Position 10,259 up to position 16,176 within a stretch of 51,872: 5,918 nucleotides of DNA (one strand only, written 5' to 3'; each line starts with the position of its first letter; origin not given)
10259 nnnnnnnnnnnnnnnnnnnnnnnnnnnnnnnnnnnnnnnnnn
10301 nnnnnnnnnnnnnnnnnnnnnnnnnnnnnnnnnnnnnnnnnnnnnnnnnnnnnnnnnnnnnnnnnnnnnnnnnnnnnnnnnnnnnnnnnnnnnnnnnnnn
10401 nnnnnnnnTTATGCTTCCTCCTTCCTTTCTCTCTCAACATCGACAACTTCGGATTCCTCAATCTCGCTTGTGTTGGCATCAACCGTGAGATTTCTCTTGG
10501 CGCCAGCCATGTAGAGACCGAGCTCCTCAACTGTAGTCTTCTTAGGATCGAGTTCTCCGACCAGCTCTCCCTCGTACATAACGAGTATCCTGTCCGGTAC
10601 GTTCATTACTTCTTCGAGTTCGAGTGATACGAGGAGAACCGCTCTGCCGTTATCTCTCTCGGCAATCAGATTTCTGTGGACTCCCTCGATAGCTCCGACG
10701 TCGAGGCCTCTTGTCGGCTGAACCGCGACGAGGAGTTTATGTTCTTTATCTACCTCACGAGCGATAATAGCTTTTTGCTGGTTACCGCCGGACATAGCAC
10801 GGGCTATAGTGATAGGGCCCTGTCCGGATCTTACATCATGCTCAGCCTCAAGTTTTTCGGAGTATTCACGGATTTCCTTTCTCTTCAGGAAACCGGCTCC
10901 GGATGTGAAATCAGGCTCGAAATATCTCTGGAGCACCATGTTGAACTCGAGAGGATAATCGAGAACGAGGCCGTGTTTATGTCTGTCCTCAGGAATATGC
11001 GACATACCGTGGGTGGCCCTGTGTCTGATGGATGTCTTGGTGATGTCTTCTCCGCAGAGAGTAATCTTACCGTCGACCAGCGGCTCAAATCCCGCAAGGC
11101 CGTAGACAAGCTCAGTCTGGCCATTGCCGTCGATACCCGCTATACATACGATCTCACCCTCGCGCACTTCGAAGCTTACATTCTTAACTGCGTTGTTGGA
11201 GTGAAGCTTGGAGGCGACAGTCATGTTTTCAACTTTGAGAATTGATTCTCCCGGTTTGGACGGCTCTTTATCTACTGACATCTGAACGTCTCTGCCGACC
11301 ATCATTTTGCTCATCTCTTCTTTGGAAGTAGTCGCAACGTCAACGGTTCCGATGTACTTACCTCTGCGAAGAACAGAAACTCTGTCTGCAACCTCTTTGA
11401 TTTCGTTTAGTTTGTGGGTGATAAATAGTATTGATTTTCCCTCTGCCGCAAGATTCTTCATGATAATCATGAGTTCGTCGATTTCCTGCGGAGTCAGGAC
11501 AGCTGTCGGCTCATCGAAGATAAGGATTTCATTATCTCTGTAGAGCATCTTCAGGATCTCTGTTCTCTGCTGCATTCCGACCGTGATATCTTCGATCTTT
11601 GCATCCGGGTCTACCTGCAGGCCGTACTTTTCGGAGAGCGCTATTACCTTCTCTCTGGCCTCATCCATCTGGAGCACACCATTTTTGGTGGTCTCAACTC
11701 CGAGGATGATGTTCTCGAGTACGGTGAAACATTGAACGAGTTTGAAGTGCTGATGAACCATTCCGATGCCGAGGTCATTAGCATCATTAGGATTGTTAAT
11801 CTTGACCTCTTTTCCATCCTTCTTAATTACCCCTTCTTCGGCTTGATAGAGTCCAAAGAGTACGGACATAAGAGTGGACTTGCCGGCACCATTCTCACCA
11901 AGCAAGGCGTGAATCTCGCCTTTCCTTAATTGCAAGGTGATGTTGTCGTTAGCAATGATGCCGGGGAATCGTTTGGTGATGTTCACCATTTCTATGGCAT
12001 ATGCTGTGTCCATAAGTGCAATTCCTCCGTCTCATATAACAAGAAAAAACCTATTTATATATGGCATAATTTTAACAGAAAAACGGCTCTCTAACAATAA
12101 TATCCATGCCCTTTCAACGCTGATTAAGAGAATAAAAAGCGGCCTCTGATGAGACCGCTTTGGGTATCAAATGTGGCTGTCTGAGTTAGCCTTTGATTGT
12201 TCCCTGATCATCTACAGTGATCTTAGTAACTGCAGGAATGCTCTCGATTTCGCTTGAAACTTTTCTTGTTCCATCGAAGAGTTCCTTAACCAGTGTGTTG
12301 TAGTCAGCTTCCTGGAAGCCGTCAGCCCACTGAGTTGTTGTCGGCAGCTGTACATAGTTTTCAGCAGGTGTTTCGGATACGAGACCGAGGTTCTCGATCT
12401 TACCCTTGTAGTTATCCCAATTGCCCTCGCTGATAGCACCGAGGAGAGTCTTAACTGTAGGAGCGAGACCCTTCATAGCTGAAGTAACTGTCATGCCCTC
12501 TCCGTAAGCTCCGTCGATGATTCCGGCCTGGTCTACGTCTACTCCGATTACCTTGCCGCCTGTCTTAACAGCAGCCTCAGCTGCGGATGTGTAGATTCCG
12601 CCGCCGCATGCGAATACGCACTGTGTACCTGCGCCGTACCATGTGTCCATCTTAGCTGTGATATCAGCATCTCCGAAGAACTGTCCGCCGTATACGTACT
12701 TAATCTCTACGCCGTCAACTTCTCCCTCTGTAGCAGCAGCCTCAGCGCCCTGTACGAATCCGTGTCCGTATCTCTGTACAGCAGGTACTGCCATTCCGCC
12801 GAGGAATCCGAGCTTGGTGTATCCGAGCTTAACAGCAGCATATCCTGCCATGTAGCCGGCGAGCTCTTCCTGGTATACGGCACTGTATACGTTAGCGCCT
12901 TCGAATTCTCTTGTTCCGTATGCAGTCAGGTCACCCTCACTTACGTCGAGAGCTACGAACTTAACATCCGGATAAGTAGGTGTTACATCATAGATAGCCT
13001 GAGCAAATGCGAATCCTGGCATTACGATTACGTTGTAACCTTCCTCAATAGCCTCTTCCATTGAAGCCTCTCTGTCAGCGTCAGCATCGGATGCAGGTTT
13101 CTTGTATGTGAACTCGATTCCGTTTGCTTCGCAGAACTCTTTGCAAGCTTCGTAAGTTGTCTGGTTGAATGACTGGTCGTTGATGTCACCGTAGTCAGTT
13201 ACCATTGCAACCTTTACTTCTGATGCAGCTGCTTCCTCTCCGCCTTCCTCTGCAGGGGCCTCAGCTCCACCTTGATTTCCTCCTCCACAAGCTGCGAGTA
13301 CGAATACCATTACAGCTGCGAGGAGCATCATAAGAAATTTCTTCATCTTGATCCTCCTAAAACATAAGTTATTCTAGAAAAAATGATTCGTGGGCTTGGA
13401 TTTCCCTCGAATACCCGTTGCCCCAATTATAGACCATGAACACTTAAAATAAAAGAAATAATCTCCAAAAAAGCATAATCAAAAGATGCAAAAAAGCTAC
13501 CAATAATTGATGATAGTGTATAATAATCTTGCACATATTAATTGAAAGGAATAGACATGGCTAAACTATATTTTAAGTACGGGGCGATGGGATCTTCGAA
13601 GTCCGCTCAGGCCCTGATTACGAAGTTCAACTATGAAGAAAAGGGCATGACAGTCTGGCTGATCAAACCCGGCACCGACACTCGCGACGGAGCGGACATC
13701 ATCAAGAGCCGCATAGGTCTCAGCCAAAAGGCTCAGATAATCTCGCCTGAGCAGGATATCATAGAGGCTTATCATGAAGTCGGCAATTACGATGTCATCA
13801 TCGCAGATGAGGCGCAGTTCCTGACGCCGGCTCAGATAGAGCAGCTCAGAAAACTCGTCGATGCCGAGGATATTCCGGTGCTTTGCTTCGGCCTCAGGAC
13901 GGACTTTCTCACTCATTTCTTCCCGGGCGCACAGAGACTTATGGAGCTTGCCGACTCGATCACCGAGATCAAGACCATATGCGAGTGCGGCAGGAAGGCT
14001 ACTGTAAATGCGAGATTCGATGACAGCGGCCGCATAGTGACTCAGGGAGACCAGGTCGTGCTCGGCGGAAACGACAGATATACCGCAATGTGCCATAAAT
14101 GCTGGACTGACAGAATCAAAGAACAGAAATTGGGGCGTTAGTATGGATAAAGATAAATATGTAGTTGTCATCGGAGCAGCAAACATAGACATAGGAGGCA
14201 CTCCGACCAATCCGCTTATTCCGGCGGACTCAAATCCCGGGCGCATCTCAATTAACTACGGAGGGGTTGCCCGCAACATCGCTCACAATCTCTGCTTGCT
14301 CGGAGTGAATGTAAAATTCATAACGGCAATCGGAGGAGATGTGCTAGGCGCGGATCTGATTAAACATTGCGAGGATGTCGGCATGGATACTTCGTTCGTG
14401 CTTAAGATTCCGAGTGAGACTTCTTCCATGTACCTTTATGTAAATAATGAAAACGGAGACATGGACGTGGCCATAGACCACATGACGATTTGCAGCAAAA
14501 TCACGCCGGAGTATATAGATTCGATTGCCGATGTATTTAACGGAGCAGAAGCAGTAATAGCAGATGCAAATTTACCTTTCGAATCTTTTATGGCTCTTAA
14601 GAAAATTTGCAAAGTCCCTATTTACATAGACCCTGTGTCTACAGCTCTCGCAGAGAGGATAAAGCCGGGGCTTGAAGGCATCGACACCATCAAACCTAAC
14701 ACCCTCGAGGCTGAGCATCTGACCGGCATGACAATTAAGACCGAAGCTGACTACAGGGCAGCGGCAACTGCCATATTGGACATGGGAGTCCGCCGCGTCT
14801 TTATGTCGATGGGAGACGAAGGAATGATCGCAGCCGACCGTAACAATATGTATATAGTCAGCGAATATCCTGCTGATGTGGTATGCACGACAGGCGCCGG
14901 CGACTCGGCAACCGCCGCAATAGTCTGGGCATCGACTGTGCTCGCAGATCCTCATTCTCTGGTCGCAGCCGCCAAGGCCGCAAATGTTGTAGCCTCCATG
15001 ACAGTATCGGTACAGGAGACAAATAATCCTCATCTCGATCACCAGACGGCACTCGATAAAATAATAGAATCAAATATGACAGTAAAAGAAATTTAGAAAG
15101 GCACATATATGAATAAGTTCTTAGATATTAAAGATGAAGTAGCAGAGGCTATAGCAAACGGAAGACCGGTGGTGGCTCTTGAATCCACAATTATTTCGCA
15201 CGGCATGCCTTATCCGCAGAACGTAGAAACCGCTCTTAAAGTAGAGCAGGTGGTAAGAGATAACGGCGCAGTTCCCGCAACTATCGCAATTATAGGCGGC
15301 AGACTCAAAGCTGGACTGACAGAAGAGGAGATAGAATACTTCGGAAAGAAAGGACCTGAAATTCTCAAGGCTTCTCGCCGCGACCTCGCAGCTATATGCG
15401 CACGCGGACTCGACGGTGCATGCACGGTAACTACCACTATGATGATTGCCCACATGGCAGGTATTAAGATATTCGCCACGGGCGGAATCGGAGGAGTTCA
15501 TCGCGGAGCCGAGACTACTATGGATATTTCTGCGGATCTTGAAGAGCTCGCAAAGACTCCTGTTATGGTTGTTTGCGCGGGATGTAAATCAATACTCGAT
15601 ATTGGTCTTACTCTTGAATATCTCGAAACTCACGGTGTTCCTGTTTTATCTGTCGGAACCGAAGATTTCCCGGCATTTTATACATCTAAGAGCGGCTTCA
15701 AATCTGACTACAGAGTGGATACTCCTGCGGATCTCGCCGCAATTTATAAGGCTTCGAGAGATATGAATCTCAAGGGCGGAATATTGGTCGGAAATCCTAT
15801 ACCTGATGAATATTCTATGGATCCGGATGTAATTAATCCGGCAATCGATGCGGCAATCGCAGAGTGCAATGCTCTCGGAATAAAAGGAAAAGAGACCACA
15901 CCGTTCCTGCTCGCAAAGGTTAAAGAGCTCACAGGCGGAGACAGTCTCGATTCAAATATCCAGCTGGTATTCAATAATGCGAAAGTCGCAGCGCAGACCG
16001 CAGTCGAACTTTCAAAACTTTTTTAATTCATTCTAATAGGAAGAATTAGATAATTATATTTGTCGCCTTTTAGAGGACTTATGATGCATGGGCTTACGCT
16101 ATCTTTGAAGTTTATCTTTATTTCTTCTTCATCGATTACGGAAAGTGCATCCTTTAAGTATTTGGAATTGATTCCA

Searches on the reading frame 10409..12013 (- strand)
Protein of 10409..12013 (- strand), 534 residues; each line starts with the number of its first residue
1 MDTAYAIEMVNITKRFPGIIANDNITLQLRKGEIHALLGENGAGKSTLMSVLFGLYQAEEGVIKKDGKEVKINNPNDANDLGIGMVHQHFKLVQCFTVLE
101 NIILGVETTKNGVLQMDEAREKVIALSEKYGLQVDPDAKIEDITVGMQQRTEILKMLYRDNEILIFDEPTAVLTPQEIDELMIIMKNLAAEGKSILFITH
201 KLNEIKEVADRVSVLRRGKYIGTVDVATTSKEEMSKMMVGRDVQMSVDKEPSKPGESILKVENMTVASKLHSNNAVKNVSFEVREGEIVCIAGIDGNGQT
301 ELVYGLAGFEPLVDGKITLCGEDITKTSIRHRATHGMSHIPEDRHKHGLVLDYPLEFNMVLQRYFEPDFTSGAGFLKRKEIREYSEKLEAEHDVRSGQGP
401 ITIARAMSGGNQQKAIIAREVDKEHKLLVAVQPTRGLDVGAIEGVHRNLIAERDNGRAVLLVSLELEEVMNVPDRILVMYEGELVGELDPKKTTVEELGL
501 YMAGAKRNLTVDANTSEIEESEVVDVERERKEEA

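Call 6: search_protein_families(library=pfam, proteins=[window:10409-12013:-])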
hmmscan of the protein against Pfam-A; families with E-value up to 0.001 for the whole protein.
window:10409-12013:- (534 aa): 2 families
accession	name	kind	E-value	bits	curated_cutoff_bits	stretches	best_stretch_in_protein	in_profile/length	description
PF00005.33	ABC_tran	-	3.9e-43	147.8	25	2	23-171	2-137/137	ABC transporter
PF13304.12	AAA_21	-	1.2e-07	32.5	27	0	152-202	247-300/304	AAA domain, putative AbiEii toxin, Type IV TA system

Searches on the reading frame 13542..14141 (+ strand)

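Call 7: search_protein_families(library=pfam, proteins=[window:13542-14141:+])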
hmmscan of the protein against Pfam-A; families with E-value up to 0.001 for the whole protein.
window:13542-14141:+ (199 aa): 2 families
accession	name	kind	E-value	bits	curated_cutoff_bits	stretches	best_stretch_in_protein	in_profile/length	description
PF00265.24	TK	-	5.6e-40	137.5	20.6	1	8-188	2-176/176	Thymidine kinase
PF13401.12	AAA_22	-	8.8e-05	23.3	27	1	54-118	54-123/130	AAA domain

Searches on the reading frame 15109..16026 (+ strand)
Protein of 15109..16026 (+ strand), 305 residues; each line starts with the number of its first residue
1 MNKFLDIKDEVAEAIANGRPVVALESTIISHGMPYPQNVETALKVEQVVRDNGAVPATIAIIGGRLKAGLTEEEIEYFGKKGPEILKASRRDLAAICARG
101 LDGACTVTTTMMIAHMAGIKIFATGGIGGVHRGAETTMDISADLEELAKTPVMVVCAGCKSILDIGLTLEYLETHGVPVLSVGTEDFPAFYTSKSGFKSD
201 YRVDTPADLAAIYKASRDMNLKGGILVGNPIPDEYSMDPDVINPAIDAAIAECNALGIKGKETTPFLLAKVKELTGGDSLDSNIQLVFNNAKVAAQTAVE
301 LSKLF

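Call 7: search_protein_families(library=pfam, proteins=[window:15109-16026:+])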
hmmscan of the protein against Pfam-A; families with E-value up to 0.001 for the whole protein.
window:15109-16026:+ (305 aa): 1 family
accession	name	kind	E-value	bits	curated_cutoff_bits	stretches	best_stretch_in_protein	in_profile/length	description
PF04227.17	Indigoidine_A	-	3.2e-134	447.2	25.2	1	10-300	1-291/291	Indigoidine synthase A like protein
